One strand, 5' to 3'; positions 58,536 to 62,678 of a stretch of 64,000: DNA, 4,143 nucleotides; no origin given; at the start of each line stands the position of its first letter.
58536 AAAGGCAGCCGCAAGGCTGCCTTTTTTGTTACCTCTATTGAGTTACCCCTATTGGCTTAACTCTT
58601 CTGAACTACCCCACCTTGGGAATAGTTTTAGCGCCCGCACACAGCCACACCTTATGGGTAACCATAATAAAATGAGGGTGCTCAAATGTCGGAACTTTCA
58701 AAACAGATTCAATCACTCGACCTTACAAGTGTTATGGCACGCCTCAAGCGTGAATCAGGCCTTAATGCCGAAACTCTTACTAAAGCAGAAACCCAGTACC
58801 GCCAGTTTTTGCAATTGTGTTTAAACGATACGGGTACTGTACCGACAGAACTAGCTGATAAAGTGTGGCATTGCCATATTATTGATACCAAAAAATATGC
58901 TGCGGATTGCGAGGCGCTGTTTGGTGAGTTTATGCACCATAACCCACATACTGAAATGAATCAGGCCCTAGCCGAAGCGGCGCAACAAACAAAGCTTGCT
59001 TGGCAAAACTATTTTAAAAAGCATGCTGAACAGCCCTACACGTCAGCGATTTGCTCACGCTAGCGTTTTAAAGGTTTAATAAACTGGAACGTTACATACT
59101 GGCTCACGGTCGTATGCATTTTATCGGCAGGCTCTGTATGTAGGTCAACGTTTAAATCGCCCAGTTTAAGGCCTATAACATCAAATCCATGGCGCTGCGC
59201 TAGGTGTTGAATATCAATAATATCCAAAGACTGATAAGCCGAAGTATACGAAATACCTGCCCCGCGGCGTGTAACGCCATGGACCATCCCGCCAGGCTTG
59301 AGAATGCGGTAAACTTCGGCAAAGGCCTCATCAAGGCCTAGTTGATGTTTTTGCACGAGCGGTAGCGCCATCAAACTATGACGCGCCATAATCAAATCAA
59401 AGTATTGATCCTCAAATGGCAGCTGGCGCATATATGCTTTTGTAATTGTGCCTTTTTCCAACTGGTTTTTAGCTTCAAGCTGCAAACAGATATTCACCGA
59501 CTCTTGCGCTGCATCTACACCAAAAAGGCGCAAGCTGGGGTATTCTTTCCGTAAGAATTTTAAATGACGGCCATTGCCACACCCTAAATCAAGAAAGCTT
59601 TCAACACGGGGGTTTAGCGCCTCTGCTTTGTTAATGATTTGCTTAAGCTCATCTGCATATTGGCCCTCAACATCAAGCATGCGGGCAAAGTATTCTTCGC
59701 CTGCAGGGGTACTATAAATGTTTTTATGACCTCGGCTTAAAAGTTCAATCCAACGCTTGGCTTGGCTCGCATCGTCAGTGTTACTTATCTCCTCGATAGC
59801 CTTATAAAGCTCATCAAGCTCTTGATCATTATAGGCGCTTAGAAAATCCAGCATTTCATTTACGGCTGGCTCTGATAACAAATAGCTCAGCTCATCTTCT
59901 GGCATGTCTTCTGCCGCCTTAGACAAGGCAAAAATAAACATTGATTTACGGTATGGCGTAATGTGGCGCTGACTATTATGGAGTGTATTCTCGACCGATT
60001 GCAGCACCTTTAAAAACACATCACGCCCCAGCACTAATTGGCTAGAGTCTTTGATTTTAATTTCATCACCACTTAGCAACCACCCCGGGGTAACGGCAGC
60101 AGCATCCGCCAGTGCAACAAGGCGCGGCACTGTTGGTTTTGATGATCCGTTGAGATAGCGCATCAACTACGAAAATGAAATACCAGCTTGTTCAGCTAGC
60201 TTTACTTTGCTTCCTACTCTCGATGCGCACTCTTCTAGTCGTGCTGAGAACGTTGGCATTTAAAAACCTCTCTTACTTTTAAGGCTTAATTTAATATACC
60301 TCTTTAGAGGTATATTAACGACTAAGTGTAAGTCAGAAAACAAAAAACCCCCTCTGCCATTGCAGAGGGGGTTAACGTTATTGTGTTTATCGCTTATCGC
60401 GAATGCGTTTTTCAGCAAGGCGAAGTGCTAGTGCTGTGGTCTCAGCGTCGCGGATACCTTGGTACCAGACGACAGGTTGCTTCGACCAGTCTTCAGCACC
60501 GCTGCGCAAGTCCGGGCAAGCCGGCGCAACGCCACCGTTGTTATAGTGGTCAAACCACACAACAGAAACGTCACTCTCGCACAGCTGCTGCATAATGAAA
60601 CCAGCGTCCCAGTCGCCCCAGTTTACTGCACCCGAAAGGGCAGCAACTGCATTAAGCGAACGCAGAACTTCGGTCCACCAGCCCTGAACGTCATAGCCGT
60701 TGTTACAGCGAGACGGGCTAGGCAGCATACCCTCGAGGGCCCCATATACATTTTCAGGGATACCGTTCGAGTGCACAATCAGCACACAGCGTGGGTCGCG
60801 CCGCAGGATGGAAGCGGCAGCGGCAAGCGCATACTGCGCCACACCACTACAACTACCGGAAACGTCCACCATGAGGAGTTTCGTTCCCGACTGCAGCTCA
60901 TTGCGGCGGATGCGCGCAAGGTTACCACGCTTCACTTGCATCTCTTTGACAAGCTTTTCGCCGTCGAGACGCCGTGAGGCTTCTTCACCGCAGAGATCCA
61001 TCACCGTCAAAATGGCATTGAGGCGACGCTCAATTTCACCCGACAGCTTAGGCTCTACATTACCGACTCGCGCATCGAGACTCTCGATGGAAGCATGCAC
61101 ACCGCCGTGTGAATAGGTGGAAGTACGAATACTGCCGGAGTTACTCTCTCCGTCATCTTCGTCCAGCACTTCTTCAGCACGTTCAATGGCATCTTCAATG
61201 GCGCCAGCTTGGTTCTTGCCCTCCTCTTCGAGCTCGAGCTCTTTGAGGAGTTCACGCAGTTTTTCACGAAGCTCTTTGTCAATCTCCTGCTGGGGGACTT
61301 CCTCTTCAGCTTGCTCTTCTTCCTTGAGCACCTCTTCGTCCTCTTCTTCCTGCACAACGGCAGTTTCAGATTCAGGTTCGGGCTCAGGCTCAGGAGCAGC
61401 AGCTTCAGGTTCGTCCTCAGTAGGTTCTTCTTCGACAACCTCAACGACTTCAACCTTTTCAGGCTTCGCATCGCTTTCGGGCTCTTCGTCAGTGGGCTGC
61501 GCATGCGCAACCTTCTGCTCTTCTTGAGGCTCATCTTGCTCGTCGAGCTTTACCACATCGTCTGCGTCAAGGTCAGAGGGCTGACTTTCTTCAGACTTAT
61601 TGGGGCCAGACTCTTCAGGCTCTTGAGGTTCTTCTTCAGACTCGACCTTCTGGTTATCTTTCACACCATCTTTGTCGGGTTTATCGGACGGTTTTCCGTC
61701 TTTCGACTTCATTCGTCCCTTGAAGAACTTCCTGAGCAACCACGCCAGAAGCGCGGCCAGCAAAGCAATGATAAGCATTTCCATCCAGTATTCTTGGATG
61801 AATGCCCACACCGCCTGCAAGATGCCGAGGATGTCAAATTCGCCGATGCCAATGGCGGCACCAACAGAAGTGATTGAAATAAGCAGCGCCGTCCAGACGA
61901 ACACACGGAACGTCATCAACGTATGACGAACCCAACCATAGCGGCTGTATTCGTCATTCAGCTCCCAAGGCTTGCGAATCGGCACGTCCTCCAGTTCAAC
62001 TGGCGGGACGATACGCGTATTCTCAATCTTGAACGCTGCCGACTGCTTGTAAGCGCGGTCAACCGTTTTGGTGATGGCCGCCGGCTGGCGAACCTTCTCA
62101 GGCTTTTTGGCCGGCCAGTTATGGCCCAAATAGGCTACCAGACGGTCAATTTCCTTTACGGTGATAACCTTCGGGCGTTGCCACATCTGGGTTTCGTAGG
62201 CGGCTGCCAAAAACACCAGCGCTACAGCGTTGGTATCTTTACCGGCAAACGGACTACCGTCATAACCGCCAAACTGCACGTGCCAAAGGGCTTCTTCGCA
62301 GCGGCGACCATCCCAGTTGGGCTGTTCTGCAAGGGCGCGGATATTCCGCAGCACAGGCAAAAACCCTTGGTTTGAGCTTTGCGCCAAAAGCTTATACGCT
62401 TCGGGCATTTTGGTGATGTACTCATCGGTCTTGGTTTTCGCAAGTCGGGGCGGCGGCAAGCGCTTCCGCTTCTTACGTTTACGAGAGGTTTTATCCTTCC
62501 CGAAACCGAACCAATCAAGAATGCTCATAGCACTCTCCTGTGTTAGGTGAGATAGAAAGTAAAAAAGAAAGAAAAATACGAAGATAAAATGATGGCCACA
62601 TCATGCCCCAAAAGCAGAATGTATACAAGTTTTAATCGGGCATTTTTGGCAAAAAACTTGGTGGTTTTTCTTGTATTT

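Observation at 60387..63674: Foreign-composition MoxR-type AAA+ ATPase plus a membrane-anchored, acidic-linker VWA-like protein: a two-gene module of unknown function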

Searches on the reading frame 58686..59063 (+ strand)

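Call 4: search_protein_families(library=pfam, proteins=[window:58686-59063:+], max_evalue=1)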
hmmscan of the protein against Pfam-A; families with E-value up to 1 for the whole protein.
window:58686-59063:+ (125 aa): 2 families
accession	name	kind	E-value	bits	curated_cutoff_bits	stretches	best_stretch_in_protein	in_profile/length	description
PF07173.17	GRDP-like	-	0.00028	22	22.7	2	27-74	90-143/143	Glycine-rich domain-containing protein-like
PF18114.7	Suv3_N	-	0.0063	17.1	24.2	1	14-86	40-103/116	Suv3 helical N-terminal domain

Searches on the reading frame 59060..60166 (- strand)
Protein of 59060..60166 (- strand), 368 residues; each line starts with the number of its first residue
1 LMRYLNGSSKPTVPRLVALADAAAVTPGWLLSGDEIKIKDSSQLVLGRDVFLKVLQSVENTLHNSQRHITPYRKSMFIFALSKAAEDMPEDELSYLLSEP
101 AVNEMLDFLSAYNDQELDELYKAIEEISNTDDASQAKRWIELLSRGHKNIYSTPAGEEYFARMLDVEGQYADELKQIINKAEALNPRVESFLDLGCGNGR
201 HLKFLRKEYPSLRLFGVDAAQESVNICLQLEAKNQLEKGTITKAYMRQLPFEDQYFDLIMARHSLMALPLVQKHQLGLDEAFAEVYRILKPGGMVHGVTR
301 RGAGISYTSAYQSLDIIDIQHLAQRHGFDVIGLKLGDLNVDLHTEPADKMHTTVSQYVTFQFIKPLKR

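Call 4: search_protein_families(library=pfam, proteins=[window:59060-60166:-], max_evalue=1)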
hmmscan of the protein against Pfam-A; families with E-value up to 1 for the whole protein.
window:59060-60166:- (368 aa): 19 families
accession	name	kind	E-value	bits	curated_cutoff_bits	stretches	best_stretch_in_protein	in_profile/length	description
PF13649.12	Methyltransf_25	-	2.1e-17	64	27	1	192-293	2-97/97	Methyltransferase domain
PF08241.18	Methyltransf_11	-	3.4e-17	63.3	21.2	1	192-295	1-93/95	Methyltransferase domain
PF13847.12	Methyltransf_31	-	2.3e-15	57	27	1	190-294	6-106/145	Methyltransferase domain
PF08242.18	Methyltransf_12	-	4.6e-11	43.7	30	1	192-295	1-98/98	Methyltransferase domain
PF13489.12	Methyltransf_23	-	2.1e-10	41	27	1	169-299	4-118/164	Methyltransferase domain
PF05175.20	MTS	-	4.7e-05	23.5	23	1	188-304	32-145/170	Methyltransferase small domain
PF01209.24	Ubie_methyltran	-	5.3e-05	23.1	20.1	1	177-298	38-152/233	ubiE/COQ5 methyltransferase family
PF03848.20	TehB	-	0.00023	21.1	20.4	1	176-268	21-108/193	Tellurite resistance protein TehB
PF02390.23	Methyltransf_4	-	0.00033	20.6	24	1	190-234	4-48/173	Putative methyltransferase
PF05148.21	Methyltransf_8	-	0.00043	20.7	27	1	175-295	61-154/219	Hypothetical methyltransferase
PF03141.22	Methyltransf_29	-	0.00049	19.3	23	1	147-294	81-214/506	Putative S-adenosyl-L-methionine-dependent methyltransferase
PF07021.18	MetW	-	0.0011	19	21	1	190-261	16-81/193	Methionine biosynthesis protein MetW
PF01728.25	FtsJ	-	0.0013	19.2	24.1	1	174-293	9-133/181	FtsJ-like methyltransferase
PF24675.1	NpmA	-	0.0042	16.9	60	1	189-225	25-61/214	16S rRNA (adenine(1408)-N(1))-methyltransferase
PF12692.13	Methyltransf_17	-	0.037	14.4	27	1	189-253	30-91/160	S-adenosyl-L-methionine methyltransferase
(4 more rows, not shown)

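Call 5: search_protein_families(library=padloc, proteins=[window:59060-60166:-], max_evalue=1)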
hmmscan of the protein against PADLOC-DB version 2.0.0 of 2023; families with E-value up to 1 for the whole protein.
window:59060-60166:- (368 aa): 1 family
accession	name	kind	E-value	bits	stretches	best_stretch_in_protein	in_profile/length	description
PDLC04134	mad2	-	5.8e-14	49.8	1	179-296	284-393/492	mads_2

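Call 6: search_protein_families(library=ncbifam, proteins=[window:59060-60166:-], max_evalue=1)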
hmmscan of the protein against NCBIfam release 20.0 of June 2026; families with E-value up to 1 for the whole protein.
window:59060-60166:- (368 aa): 51 families (the best 25 are shown)
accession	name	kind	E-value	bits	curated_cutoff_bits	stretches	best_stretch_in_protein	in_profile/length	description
NF045667.1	MTase_DVU1556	equivalog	2.4e-11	43.5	155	1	190-295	25-117/213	DVU_1556 family methyltransferase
TIGR02072.1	BioC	equivalog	1.6e-10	41.2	184.95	1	169-296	18-131/244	malonyl-ACP O-methyltransferase BioC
NF001244.0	PRK00216.1-5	equivalog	4.6e-09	35.9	216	1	181-295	44-151/236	bifunctional demethylmenaquinone methyltransferase/2-methoxy-6-polyprenyl-1,4-benzoquinol methylase UbiE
NF045649.1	2X_seleno_MduS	exception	6.4e-09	35.2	380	1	187-301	41-151/338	methyltransferase domain-containing selenoprotein MduS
TIGR01934.1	MenG_MenH_UbiE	subfamily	1e-07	31.5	158.35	1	186-295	38-139/223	ubiquinone/menaquinone biosynthesis methyltransferase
NF047649.1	MTase_UXPK_star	exception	3.6e-07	29.5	460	1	189-294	79-178/283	methyltransferase/UXPK-star double selenoprotein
NF041537.1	ArsM_AhpD_UU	exception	2.4e-06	26.6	510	1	189-294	78-177/345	arsenite methyltransferase/AhpD domain selenoprotein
NF008300.0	PRK11088.1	equivalog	3.5e-06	26.7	303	1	159-261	55-157/272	23S rRNA (guanine(745)-N(1))-methyltransferase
TIGR04543.1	ketoArg_3Met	equivalog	3.5e-06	26.3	425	1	186-238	148-200/336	2-ketoarginine methyltransferase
NF008823.0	PRK11873.1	subfamily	3.7e-06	26.6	263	1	189-295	79-179/272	arsenite methyltransferase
NF041536.1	ArsM_DUF2284_UU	exception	3.8e-06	25.5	575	1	189-294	78-177/459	arsenite methyltransferase/DUF2284 domain selenoprotein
NF040539.1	AST_met_ArsM_2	exception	7.7e-06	25.9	240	1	189-294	58-160/262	putative arsinothricin biosynthesis methyltransferase ArsM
NF002463.0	PRK01683.1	equivalog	9.5e-06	25.4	297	1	186-269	30-107/258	trans-aconitate 2-methyltransferase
NF007610.0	PRK10258.1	equivalog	1.1e-05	25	342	1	169-300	29-141/251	malonyl-ACP O-methyltransferase BioC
NF008992.0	PRK12335.1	equivalog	1.6e-05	24.2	303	1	157-268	98-199/289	SAM-dependent methyltransferase TehB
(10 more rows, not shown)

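Call 7: search_protein_families(library=phrogs, proteins=[window:59060-60166:-], max_evalue=1)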
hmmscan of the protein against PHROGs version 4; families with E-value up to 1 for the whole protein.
window:59060-60166:- (368 aa): 9 families
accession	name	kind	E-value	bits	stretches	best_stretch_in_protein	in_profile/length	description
phrog_4752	-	other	1.1e-09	39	1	170-295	34-156/241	tRNA methyltransferase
phrog_22502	-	other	4.8e-07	30.8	1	187-296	71-172/276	methyltransferase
phrog_8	-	transcription regulation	3.1e-05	24.6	1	3-127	189-271/346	transcriptional regulator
phrog_3382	-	other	0.00096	19.5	1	188-269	48-124/207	methyltransferase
phrog_954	-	other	0.0014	18.8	1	163-294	28-162/229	DNA methyltransferase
phrog_4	-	transcription regulation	0.002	18.2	1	3-61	164-205/400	transcriptional repressor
phrog_23522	-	unknown function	0.033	14.7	1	176-295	40-150/273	-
phrog_3037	-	transcription regulation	0.23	12.2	0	4-43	48-87/189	transcriptional repressor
phrog_11619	-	other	0.3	11.5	1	280-331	119-168/186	DNA methyltransferase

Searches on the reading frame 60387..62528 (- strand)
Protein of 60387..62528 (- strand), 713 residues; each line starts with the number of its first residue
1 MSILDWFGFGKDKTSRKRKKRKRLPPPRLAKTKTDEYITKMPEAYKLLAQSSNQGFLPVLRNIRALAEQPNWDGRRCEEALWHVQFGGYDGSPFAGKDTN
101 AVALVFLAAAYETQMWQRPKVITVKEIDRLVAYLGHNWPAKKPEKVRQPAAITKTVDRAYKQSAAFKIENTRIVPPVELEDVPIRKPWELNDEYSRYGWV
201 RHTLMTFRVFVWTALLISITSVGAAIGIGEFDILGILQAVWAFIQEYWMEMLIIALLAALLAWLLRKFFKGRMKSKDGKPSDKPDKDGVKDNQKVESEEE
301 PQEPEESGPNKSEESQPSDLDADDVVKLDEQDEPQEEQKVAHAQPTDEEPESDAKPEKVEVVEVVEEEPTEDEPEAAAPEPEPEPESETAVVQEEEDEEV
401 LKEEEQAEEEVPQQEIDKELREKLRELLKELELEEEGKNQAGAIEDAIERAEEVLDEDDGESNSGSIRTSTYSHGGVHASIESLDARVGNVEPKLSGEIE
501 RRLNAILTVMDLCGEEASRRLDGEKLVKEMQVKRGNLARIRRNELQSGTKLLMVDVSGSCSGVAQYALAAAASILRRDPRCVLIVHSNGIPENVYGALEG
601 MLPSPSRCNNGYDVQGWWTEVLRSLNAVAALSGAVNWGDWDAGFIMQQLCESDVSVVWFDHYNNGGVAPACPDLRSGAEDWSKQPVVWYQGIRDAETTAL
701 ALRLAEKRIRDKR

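Call 4: search_protein_families(library=pfam, proteins=[window:60387-62528:-], max_evalue=1)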
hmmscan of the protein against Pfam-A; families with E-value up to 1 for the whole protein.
window:60387-62528:- (713 aa): 2 families
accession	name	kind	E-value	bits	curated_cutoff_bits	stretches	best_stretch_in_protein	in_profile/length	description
PF22251.1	PFF1_TM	-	0.012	15.5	32.3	1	244-366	95-209/300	Vacuolar membrane protease, transmembrane domain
PF19893.4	DUF6366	-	0.16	12.8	27.2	1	417-453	8-37/69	Family of unknown function (DUF6366)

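Call 5: search_protein_families(library=padloc, proteins=[window:60387-62528:-], max_evalue=1)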
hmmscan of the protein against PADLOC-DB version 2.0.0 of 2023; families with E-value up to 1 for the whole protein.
window:60387-62528:- (713 aa): 2 families
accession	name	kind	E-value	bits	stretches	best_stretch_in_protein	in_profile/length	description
PDLC04061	PD-T4-6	-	0.014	12.9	1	257-391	371-495/510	-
PDLC00790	Cyclase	-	0.014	12.8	1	394-475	11-91/310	oligonucleotide-cyclase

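Call 6: search_protein_families(library=ncbifam, proteins=[window:60387-62528:-], max_evalue=1)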
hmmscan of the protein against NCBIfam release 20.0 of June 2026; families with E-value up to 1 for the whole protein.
window:60387-62528:- (713 aa): 2 families
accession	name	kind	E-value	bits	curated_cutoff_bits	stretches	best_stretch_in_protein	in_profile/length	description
NF041554.1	SA1362_fam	subfamily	0.037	14.2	42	1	233-279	13-59/70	SA1362 family protein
NF041416.1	halo_CC_star_2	equivalog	0.36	11.3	140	1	386-448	24-86/113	halo-CC-star protein HcsL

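Call 7: search_protein_families(library=phrogs, proteins=[window:60387-62528:-], max_evalue=1)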
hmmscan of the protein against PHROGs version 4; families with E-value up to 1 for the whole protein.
window:60387-62528:- (713 aa): 3 families
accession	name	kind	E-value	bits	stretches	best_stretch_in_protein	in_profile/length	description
phrog_3931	-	unknown function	0.012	16.7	0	245-274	2-31/59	-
phrog_6703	-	unknown function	0.29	11.9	1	503-567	83-141/229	-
phrog_944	-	moron, auxiliary metabolic gene and host takeover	0.29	11.8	1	207-285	120-197/235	membrane protein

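Call 8: find_homologous_proteins(query=window:60387-62528:-)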
Query window:60387-62528:- (713 aa): 4 proteins with E <= 0.001 among 8000 candidates.
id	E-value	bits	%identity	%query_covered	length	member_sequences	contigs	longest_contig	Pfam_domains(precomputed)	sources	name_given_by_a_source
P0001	0.0e+0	1605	100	100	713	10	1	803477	-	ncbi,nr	ncbi:MAG: hypothetical protein CMF62_08795 [Magnetococcales bacterium]|nr:hypothetical protein [Magn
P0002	0.0e+0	1310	80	50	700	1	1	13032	-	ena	-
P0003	0.0e+0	1302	84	49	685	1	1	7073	-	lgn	-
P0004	1.9e-280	951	60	100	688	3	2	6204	-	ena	-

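Call 10: find_encoding_contigs(protein=P0001, flank=10000, max_places=6)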
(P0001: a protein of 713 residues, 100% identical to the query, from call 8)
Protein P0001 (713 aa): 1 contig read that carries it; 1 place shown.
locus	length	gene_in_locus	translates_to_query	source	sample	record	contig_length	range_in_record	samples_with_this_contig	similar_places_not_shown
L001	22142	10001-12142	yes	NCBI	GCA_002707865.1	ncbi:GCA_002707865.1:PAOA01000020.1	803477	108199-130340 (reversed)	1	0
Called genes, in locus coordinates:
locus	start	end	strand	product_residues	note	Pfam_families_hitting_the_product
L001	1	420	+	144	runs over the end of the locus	PF00383:dCMP_cyt_deam_1, PF14437:MafB19-deam, PF14439:Bd3614-deam (weak)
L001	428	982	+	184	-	PF01300:Sua5_yciO_yrdC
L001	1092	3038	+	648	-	-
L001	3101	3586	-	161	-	PF03449:GreA_GreB_N, PF01272:GreA_GreB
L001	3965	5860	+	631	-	PF01807:Zn_ribbon_DnaG, PF08275:DNAG_N, PF01751:Toprim, PF13155:Toprim_2, PF13362:Toprim_3 (weak), PF13662:Toprim_4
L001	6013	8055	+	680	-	PF00140:Sigma70_r1_2, PF04546:Sigma70_ner, PF04542:Sigma70_r2, PF04539:Sigma70_r3, PF04545:Sigma70_r4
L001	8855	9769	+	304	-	PF13191:AAA_16, PF13401:AAA_22 (faint), PF00004:AAA, PF07724:AAA_2 (weak), PF07728:AAA_5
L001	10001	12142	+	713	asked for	-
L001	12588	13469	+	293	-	PF13489:Methyltransf_23, PF08241:Methyltransf_11, PF08242:Methyltransf_12, PF13649:Methyltransf_25, PF13847:Methyltransf_31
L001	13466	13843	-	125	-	PF27765:UCP032817-like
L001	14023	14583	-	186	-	PF00334:NDK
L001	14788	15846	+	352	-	PF13432:TPR_16 (weak), PF14559:TPR_19, PF00515:TPR_1, PF13489:Methyltransf_23, PF08241:Methyltransf_11, PF08242:Methyltransf_12, PF13649:Methyltransf_25, PF13847:Methyltransf_31, +12 more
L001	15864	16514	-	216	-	PF01510:Amidase_2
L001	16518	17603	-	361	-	PF09898:DUF2125 (faint)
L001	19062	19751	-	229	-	PF08534:Redoxin, PF00578:AhpC-TSA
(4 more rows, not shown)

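Call 11: find_encoding_contigs(protein=P0004, flank=10000, max_places=6)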
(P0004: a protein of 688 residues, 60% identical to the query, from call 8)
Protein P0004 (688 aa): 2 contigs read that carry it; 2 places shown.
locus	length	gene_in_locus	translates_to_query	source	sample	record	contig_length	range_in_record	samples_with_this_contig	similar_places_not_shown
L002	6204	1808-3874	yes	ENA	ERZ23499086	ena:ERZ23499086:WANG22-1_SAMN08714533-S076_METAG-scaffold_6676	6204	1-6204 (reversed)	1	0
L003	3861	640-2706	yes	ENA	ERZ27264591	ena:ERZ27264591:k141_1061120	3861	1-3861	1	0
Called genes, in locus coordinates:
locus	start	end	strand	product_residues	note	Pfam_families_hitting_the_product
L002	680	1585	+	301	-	PF13191:AAA_16 (weak), PF07724:AAA_2 (weak), PF00004:AAA, PF07728:AAA_5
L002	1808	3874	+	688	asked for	-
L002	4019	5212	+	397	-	PF01381:HTH_3 (weak), PF03141:Methyltransf_29 (weak), PF01209:Ubie_methyltran, PF13489:Methyltransf_23, PF08241:Methyltransf_11, PF08242:Methyltransf_12, PF13649:Methyltransf_25, PF13847:Methyltransf_31, +1 more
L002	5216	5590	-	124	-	PF27765:UCP032817-like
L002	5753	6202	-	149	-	?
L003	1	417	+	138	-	?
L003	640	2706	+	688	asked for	-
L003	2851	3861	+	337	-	?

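Call 12: find_encoding_contigs(protein=P0002, flank=10000, max_places=6)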
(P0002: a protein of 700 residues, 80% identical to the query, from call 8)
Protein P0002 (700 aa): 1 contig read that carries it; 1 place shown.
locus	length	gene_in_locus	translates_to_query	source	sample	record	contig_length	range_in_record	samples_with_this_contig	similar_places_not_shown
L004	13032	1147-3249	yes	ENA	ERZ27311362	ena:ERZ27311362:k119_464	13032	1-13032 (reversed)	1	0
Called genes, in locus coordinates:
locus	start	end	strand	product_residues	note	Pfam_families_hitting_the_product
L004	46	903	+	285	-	PF13191:AAA_16 (weak), PF00004:AAA, PF07724:AAA_2, PF07728:AAA_5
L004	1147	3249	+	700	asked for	-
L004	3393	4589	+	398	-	PF01381:HTH_3 (weak), PF13489:Methyltransf_23 (weak), PF05175:MTS (weak), PF08241:Methyltransf_11, PF08242:Methyltransf_12, PF13649:Methyltransf_25, PF13847:Methyltransf_31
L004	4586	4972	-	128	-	PF27765:UCP032817-like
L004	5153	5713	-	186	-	PF00334:NDK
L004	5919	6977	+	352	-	PF13432:TPR_16, PF14559:TPR_19 (weak), PF00515:TPR_1, PF13489:Methyltransf_23, PF08241:Methyltransf_11, PF08242:Methyltransf_12, PF13649:Methyltransf_25, PF13847:Methyltransf_31, +11 more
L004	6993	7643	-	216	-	PF01510:Amidase_2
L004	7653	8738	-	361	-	PF09898:DUF2125 (weak)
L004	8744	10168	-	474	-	PF00206:Lyase_1, PF10415:FumaraseC_C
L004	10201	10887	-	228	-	PF00578:AhpC-TSA, PF08534:Redoxin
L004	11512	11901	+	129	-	-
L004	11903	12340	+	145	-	-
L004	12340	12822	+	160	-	-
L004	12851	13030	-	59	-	?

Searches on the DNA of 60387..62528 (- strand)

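Call 57: search_rna_families(source=L001, start=7500, end=13000, threshold=evalue, max_evalue=0.1)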
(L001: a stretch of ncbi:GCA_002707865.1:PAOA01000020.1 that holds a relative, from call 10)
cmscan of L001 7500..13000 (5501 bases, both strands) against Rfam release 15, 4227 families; matches with E-value up to 0.1: 0.
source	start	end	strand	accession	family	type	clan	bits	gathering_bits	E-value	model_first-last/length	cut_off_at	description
